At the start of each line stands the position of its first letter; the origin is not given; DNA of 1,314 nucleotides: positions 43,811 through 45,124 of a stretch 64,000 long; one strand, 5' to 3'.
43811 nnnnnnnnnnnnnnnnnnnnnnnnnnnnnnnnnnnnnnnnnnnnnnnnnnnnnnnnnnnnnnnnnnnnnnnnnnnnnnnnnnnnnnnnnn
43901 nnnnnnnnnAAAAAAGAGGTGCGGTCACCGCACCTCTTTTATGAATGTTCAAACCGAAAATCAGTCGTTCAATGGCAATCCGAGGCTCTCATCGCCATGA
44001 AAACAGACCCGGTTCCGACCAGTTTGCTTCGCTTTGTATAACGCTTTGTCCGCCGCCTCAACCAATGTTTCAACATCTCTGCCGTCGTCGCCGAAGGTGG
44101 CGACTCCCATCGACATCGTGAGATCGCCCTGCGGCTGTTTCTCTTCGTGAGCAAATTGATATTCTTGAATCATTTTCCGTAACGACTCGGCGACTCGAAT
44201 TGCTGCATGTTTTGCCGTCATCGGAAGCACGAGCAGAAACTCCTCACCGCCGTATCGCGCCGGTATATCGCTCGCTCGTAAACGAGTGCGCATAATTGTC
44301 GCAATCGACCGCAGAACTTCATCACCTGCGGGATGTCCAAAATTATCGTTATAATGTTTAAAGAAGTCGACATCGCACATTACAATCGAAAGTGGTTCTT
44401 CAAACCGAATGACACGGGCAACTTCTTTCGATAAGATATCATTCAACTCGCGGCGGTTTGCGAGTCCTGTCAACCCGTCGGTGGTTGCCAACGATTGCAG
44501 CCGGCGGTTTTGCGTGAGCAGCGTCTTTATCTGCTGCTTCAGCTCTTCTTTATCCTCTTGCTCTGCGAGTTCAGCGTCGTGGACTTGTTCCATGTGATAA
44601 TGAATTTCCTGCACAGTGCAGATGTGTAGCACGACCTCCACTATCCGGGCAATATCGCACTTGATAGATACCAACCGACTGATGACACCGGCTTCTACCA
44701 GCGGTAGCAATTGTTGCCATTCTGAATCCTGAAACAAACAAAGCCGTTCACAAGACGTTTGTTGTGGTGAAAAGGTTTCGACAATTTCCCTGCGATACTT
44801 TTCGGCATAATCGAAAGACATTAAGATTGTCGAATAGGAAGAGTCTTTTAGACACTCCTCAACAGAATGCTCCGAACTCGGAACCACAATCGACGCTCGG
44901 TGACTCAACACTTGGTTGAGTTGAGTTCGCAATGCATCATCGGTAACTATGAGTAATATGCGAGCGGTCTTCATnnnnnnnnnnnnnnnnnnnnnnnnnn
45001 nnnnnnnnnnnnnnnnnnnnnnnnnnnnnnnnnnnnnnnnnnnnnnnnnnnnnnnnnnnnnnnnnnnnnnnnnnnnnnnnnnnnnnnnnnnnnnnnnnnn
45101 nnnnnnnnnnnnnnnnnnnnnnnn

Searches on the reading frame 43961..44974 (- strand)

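Call 66: search_protein_families(library=pfam, proteins=[window:43961-44974:-], max_evalue=0.00001)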
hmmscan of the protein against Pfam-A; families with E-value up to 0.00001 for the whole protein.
window:43961-44974:- (337 aa): 2 families
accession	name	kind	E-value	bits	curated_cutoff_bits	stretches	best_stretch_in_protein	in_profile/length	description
PF00990.26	GGDEF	-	1.4e-50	171.6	23.8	1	163-322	1-161/161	Diguanylate cyclase, GGDEF domain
PF22335.1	Cas10-Cmr2_palm2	-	2.8e-06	27.9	27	1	242-324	58-133/133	Cas10/Cmr2, second palm domain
